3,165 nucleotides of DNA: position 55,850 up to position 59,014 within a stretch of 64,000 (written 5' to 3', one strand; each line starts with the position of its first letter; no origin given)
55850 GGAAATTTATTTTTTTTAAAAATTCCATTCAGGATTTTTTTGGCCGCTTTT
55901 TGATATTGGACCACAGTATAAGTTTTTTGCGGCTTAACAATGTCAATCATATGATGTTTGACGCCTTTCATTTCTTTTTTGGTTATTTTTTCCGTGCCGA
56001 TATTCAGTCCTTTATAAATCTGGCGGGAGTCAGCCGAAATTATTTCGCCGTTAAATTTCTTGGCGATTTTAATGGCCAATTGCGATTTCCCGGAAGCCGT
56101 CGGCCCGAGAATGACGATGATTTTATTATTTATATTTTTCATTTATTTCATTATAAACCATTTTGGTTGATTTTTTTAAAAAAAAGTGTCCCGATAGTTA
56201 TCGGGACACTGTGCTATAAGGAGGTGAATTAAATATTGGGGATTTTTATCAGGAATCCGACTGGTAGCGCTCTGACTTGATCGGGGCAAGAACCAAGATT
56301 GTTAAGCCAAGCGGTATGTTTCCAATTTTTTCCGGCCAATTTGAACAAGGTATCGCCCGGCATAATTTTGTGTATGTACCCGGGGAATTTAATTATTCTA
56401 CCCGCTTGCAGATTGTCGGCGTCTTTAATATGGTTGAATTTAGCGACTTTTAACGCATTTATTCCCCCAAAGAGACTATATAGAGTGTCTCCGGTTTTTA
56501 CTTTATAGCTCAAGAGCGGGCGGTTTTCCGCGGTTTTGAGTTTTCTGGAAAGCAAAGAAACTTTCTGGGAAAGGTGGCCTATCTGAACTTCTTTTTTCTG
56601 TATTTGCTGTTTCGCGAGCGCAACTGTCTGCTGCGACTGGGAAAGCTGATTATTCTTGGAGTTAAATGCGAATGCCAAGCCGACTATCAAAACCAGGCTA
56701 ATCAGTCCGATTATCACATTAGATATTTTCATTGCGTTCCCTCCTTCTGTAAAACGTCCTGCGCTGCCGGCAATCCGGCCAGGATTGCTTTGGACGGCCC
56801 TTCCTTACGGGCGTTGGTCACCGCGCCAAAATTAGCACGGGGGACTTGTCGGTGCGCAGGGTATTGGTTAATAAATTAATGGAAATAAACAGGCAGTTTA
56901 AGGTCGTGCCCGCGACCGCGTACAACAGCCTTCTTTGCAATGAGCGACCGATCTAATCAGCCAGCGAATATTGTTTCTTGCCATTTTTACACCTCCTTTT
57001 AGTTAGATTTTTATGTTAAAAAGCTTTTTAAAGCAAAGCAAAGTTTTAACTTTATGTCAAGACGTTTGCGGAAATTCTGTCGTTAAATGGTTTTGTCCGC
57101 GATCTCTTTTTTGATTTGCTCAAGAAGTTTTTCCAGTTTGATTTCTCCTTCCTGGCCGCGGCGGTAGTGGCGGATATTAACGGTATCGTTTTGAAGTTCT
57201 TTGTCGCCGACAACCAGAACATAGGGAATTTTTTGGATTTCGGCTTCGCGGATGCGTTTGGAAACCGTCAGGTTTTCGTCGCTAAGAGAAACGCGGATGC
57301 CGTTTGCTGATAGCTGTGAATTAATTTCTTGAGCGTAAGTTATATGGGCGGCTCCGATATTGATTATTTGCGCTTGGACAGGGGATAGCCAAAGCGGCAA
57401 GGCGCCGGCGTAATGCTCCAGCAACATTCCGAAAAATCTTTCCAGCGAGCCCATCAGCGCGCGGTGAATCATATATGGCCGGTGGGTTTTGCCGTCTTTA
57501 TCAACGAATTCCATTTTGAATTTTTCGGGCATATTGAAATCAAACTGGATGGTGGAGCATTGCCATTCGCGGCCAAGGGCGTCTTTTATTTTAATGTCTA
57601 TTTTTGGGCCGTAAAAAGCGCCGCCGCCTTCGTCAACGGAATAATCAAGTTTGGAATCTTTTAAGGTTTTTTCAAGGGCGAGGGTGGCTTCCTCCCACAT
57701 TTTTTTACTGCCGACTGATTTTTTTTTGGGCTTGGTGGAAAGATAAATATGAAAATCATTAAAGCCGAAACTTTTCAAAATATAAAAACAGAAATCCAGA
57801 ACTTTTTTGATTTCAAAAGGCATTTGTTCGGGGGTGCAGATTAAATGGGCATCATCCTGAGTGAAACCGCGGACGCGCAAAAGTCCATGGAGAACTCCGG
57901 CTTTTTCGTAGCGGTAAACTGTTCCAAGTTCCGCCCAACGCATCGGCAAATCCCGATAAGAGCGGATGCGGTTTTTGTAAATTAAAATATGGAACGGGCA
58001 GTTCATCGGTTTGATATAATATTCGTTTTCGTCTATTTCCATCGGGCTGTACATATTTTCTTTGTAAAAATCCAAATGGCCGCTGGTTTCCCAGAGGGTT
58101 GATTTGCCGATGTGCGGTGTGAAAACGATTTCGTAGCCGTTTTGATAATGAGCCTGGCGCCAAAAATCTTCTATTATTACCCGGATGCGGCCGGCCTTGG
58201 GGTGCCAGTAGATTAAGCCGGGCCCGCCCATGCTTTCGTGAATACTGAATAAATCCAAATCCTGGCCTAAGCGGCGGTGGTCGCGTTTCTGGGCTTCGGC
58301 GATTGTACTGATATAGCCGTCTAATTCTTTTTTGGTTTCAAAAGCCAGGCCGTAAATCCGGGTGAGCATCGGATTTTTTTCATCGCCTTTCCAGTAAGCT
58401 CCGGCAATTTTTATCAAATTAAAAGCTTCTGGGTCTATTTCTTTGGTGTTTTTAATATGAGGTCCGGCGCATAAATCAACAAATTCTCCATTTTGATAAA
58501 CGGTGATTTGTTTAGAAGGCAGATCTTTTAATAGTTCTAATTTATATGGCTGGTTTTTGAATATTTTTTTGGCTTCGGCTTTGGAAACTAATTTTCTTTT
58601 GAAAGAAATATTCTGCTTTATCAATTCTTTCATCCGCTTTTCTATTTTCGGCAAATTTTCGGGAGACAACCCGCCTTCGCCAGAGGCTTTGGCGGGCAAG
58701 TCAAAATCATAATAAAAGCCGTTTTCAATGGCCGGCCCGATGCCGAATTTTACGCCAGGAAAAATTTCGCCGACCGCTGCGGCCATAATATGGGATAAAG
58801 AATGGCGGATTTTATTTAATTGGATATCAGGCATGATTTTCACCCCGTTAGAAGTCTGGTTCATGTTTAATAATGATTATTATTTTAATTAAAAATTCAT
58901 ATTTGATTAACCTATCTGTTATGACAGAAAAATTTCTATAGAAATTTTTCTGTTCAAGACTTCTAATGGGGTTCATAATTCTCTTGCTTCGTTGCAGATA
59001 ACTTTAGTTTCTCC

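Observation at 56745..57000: GC-rich structured leader plus a Cys-rich 28-aa uORF upstream of the LysM gene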

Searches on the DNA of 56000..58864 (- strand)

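Call 4: search_rna_families(source=window, start=56650, end=57150, threshold=evalue, max_evalue=10, show_alignments=5)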
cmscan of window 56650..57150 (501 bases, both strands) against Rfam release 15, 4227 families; matches with E-value up to 10: 2.
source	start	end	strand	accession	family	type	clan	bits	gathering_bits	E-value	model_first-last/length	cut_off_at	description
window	57016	57120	+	RF00242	ctRNA_pT181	Gene; antisense;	-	19.6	56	6.2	1-94/94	no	ctRNA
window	56933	57049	-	RF01845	enod40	Gene;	-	10.9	45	3.5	95-222/263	no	Early nodulin 40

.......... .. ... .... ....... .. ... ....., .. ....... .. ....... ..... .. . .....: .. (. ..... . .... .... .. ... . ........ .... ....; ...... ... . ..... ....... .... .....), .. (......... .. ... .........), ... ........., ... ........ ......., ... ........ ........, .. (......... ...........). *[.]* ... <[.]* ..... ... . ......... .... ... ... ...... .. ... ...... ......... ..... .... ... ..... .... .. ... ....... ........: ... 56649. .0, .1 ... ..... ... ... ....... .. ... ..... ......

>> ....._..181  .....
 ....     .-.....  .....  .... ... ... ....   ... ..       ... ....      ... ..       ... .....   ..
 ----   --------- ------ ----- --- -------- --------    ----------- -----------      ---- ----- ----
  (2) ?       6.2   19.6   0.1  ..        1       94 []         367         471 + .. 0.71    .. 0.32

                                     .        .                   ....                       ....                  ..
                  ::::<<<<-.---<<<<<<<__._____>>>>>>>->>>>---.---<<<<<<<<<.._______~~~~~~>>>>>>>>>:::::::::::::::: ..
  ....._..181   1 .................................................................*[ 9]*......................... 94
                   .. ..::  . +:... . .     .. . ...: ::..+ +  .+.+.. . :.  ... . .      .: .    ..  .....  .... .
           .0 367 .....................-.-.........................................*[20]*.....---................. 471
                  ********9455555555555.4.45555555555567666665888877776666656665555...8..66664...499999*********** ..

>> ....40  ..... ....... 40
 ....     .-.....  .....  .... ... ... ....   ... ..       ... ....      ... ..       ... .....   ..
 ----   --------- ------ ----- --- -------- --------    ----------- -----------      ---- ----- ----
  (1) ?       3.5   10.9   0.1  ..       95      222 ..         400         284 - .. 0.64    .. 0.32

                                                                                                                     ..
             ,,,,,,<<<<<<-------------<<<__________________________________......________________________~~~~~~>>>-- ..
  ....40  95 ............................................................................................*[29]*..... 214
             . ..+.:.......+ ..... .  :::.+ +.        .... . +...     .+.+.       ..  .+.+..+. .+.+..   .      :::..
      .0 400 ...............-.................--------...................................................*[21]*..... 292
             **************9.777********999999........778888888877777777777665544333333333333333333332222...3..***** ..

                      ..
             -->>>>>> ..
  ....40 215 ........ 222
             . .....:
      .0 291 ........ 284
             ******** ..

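Call 30: search_rna_families(source=L096, start=2500, end=3320, threshold=evalue, max_evalue=10, show_alignments=3)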
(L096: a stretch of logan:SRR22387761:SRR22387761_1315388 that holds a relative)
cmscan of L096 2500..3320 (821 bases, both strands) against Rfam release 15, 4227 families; matches with E-value up to 10: 9.
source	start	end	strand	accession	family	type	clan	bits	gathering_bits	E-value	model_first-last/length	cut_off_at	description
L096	2558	2632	+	RF01795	FourU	Cis-reg; thermoregulator;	-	21.4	60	0.14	1-65/65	no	FourU thermometer RNA element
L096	2788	2870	+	RF01492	rli28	Gene; sRNA;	-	20.6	45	3.8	1-186/186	no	Listeria sRNA rli28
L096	2845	2957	+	RF01871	MALAT1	Gene; lncRNA;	-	19.3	70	7.6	1-95/95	no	Metastasis associated lung adenocarcinoma transcript 1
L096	2688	2838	+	RF02045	CDKN2B-AS_3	Gene; lncRNA;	-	18.7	50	8.9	1-144/144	no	CDKN2B antisense RNA 1 convserved region 3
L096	2788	2895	-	RF00200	snoZ199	Gene; snRNA; snoRNA; CD-box;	-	18.2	47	4.3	1-84/84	no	Small nucleolar RNA Z199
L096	2657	2793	+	RF00080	Manganese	Cis-reg; riboswitch;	-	17.3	45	0.016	1-177/177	no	Manganese Mn2+ riboswitch aptamer (yybP-ykoY)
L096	2737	2866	+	RF01443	S_pombe_snR91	Gene; snRNA; snoRNA; HACA-box;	-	17.3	50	2.7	1-144/144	no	small nucleolar RNA snR91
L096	3176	3213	+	RF00389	satBaMV_CRE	Cis-reg;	-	15.5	100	0.57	1-159/159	no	Bamboo mosaic virus satellite RNA cis-regulatory element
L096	3252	3320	+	RF00168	Lysine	Cis-reg; riboswitch;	-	9.8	30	9.8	1-69/182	3'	Lysine riboswitch aptamer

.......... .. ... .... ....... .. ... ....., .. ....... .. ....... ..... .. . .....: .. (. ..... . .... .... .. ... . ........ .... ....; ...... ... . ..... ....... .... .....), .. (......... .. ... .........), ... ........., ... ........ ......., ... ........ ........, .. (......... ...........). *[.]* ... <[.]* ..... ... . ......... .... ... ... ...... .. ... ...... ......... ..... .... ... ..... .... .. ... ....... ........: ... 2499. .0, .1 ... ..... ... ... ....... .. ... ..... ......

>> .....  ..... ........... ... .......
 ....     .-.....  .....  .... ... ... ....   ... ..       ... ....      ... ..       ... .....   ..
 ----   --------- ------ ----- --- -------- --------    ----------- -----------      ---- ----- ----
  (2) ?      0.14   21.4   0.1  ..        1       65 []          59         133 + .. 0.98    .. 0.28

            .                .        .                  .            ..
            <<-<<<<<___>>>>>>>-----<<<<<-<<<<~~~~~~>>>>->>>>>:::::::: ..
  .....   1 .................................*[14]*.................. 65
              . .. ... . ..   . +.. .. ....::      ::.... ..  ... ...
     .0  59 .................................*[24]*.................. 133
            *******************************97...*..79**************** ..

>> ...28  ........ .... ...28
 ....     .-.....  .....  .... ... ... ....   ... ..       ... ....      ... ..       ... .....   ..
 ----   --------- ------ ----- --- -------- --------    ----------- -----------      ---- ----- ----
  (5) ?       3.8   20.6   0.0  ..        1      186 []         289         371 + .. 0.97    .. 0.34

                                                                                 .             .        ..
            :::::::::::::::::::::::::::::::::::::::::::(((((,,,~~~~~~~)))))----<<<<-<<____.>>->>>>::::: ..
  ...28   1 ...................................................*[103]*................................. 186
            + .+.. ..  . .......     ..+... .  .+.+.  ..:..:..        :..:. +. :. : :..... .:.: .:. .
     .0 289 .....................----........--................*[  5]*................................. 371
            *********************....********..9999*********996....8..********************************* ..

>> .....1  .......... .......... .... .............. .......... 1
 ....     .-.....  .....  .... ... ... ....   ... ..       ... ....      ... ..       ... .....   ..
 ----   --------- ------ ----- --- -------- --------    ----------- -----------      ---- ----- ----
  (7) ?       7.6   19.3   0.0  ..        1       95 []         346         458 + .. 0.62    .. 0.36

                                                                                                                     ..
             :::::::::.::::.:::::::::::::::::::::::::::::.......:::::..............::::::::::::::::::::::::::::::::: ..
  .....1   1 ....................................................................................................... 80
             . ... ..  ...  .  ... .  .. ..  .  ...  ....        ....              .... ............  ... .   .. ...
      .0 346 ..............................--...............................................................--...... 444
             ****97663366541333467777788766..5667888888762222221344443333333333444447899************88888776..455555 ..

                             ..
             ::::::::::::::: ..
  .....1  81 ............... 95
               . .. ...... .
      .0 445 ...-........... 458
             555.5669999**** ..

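Call 42: build_rna_model(alignment_id=A1)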
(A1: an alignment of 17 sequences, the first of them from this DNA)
Model R1 built from alignment A1 (17 sequences, 123 columns); structure: RNAalifold consensus.
model positions 122; base pairs 15; branch points 2; effective number of sequences 1.91; information 0.589 bits per position. Calibrated on 0.2 Mb of random sequence (short: E-values are rough).
structure used (alignment columns):
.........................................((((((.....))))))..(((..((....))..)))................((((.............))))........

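Call 43: search_with_rna_model(model_id=R1, sources=[window, L001, L002, L003, L004, L005, L006, L007, L008, L009, L010, L011, L012, L013, L014, L015, L016, L017, L018, L019, L020, L021, L022, L023, L024, L025, L026, L027, L028, L029, L030, L031, L032, L033, L034, L035, L036, L037, L038, L039, L040, L041, L042, L043, L044, L045, L046, L047, L048, L049, L050, L051, L052, L053, L054, L055, L056, L057, L058, L059, L060, L082, L083, L084, L086, L087, L088, L089, L090, L093, L094, L095, L097, L098, L099, L101, L102, L103, L104, L106, L107, L108, L109, L110, L111, L112, L113], max_evalue=1)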
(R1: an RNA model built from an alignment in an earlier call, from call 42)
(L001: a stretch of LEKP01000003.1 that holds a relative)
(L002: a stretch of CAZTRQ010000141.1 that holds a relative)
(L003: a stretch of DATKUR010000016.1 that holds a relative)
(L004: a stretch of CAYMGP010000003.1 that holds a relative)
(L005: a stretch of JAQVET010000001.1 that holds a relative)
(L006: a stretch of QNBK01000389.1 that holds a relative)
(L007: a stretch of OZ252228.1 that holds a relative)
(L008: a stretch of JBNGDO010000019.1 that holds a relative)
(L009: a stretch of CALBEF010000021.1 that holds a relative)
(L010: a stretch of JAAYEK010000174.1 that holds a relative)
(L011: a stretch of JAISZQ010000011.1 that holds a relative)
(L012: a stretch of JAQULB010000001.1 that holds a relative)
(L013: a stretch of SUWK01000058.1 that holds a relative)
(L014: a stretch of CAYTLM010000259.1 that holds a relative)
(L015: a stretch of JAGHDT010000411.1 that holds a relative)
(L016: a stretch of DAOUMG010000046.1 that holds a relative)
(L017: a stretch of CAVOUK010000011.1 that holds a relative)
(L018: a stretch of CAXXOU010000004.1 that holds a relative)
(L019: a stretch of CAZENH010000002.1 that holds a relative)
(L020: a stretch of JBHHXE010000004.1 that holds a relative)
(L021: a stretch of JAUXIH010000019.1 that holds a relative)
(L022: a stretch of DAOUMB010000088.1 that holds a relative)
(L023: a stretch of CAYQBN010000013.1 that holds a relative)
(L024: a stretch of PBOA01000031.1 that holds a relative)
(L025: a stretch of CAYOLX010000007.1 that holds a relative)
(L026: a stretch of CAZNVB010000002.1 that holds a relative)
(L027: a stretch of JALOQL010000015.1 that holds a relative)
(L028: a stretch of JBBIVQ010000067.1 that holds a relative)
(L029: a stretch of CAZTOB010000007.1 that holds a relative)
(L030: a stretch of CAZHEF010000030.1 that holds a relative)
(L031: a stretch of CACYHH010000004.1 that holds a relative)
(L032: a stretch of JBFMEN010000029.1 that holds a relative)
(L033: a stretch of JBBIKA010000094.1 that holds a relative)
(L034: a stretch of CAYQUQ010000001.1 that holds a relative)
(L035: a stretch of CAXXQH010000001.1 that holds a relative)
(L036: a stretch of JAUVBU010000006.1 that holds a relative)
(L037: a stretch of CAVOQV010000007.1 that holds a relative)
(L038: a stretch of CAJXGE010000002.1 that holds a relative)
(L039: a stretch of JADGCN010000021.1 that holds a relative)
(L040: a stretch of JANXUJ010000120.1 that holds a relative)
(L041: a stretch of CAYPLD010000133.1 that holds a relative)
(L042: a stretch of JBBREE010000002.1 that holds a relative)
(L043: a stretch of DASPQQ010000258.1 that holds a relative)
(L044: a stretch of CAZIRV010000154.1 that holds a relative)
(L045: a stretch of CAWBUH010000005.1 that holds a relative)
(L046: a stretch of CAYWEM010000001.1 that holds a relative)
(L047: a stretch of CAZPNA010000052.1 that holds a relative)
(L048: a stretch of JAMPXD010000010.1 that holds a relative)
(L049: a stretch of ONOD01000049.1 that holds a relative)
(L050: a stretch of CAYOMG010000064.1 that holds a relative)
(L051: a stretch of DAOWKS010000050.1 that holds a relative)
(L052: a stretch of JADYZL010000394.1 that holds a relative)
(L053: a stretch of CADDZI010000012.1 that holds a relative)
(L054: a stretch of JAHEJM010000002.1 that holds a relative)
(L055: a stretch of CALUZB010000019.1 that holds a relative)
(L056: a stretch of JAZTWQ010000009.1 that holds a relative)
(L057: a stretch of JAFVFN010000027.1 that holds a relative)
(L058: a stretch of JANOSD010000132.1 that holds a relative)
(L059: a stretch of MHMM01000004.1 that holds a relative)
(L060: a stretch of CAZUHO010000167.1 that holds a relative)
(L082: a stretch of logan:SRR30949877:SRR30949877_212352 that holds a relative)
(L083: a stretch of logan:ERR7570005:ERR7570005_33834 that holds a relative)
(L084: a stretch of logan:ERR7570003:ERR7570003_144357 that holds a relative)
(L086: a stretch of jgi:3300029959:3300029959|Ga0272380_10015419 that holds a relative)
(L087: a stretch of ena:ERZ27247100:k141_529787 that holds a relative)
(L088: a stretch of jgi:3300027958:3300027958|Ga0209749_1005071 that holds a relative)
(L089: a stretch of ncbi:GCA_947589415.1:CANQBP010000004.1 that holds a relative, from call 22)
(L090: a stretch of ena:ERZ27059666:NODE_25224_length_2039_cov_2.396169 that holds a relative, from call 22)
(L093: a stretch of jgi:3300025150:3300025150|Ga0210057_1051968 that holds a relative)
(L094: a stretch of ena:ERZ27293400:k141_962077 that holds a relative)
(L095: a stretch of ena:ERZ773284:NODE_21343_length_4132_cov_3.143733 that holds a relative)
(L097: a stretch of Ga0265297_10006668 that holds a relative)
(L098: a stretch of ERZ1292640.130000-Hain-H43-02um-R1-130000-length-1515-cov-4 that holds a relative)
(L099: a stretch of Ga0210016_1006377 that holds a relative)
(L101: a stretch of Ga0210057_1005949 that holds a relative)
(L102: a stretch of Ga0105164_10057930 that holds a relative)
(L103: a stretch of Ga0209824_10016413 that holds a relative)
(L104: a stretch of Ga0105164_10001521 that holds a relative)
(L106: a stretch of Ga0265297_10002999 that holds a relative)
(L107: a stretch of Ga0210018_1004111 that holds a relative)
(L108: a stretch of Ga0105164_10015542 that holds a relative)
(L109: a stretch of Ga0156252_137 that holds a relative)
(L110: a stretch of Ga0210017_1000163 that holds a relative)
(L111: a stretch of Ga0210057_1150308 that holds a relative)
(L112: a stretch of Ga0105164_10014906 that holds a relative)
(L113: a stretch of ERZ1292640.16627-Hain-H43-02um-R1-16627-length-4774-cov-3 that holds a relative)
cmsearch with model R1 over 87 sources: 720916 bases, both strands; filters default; matches with E-value up to 1: 21.
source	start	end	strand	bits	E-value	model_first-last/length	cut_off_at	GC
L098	1218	1339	-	130.1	1.1e-26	1-122/122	no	0.46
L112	494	615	+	129.2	1.7e-26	1-122/122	no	0.42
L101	3162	3283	-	129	1.9e-26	1-122/122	no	0.46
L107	1137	1258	-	128.9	2e-26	1-122/122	no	0.51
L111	999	1120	-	128.6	2.4e-26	1-122/122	no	0.52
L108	3711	3832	+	126.9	5.6e-26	1-122/122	no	0.43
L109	3587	3708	-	125.1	1.4e-25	1-122/122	no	0.48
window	56883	57004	-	123.6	3.2e-25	1-122/122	no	0.45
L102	1128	1249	-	122.6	5.4e-25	1-122/122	no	0.39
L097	3049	3170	+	121.8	8.2e-25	1-122/122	no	0.49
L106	2473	2594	+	120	2.1e-24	1-122/122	no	0.51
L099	2186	2307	-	118.9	3.7e-24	1-122/122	no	0.38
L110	5177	5298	+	118.9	3.7e-24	1-122/122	no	0.38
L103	1953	2072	+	109.4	5.3e-22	1-122/122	no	0.45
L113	1621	1739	-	106.3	2.6e-21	1-122/122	no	0.5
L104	3371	3505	+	91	7.4e-18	1-122/122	no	0.52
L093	3036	3078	+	34.6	3.9e-05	1-43/122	3'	0.37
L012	9208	9326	+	22.4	0.022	1-122/122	no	0.42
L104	3538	3560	+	21.1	0.045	92-114/122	no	0.65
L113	1468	1562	-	16.7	0.44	1-122/122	no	0.36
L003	3816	3859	+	15.2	0.96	1-122/122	no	0.2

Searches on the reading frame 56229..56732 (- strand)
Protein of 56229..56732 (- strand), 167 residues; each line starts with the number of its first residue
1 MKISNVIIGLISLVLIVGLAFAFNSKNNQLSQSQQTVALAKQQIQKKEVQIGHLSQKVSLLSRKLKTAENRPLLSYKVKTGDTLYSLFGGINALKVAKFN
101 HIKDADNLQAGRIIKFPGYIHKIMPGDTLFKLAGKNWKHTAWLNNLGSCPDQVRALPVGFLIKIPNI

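Call 12: find_encoding_contigs(protein=window:56229-56732:-, flank=3000, max_places=10)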
Protein window:56229-56732:- (167 aa): 1 contig read that carries it; 1 place shown.
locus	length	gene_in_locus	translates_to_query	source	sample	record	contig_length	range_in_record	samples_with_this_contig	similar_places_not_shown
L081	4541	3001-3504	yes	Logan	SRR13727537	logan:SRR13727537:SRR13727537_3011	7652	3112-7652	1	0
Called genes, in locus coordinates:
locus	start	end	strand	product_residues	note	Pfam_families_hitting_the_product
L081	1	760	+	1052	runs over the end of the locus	PF02811:PHP, PF07733:DNA_pol3_alpha, PF17657:DNA_pol3_finger, PF14579:HHH_6, PF01336:tRNA_anti-codon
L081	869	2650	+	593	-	PF07973:tRNA_SAD, PF00587:tRNA-synt_2b, PF03129:HGTP_anticodon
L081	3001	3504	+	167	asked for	PF01476:LysM (faint)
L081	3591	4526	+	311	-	PF01745:IPT, PF01715:IPPT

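Call 13: find_homologous_proteins(query=window:56229-56732:-)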
Query window:56229-56732:- (167 aa): 3 proteins with E <= 0.001 among 111 candidates.
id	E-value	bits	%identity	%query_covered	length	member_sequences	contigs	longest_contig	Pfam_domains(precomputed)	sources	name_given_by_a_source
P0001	4.6e-103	360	100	100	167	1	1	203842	PF01476.27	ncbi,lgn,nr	ncbi:MAG: LysM domain-containing protein [bacterium]|nr:LysM domain-containing protein [bacterium]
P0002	1.9e-9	56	38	51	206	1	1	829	PF23446.2,PF23457.2,PF01476.27,PF00570.29,PF23462.2,PF23473.2,PF04225.18,PF22310.3,PF23577.2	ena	-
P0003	2.0e-9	56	38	51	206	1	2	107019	PF23446.2,PF23457.2,PF01476.27,PF00570.29,PF23462.2,PF23473.2,PF04225.18,PF22310.3,PF23577.2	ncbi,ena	-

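Call 22: find_encoding_contigs(protein=P0003, flank=3000, max_places=3)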
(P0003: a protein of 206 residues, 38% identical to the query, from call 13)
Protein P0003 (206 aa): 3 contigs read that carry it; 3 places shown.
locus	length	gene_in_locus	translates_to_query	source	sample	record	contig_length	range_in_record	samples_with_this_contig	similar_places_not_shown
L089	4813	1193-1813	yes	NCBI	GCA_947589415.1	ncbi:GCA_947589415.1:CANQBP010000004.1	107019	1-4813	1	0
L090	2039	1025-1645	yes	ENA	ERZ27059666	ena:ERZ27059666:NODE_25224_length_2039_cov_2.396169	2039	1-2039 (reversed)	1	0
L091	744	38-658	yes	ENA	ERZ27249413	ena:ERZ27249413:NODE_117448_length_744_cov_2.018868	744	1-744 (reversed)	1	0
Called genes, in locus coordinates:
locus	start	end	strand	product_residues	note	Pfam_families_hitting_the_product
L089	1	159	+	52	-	?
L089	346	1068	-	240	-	PF01479:S4 (weak), PF00849:PseudoU_synth_2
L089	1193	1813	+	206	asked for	PF00570:HRDC (faint), PF01476:LysM, PF04225:LysM_OapA (faint), PF22310:NMB0315_dom_I (faint), PF23446:LysM1_NFP_LYK (faint), PF23457:LysM2_NFP (faint), PF23462:LysM3_NFP (faint), PF01476:LysM, +2 more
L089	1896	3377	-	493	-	PF01554:MatE, PF01943:Polysacc_synt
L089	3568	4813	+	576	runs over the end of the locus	PF00664:ABC_membrane, PF00005:ABC_tran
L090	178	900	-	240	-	PF01479:S4 (weak), PF00849:PseudoU_synth_2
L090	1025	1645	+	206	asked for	PF00570:HRDC (faint), PF01476:LysM, PF04225:LysM_OapA (faint), PF22310:NMB0315_dom_I (faint), PF23446:LysM1_NFP_LYK (faint), PF23457:LysM2_NFP (faint), PF23462:LysM3_NFP (faint), PF01476:LysM, +2 more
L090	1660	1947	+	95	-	-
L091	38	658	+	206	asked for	PF00570:HRDC (faint), PF01476:LysM, PF04225:LysM_OapA (faint), PF22310:NMB0315_dom_I (faint), PF23446:LysM1_NFP_LYK (faint), PF23457:LysM2_NFP (faint), PF23462:LysM3_NFP (faint), PF01476:LysM, +2 more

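Call 39: search_protein_families(library=pfam, proteins=[window:56229-56732:-], max_evalue=1)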
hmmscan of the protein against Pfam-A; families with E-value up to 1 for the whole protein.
window:56229-56732:- (167 aa): 5 families
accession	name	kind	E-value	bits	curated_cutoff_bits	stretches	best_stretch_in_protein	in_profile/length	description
PF01476.26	LysM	-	1.3e-08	35.1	20.9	1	76-117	1-43/43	LysM domain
PF20130.4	DUF6520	-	0.00058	20.6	25.4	1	1-45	1-45/83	Family of unknown function (DUF6520)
PF23457.1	LysM2_NFP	-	0.02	15.4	36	0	74-88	6-20/56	NFP LysM2 domain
PF00240.29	ubiquitin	-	0.031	14.5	25.4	1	33-84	17-65/72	Ubiquitin family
PF04977.20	DivIC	-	0.051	13.8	28.9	1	13-61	2-50/80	Septum formation initiator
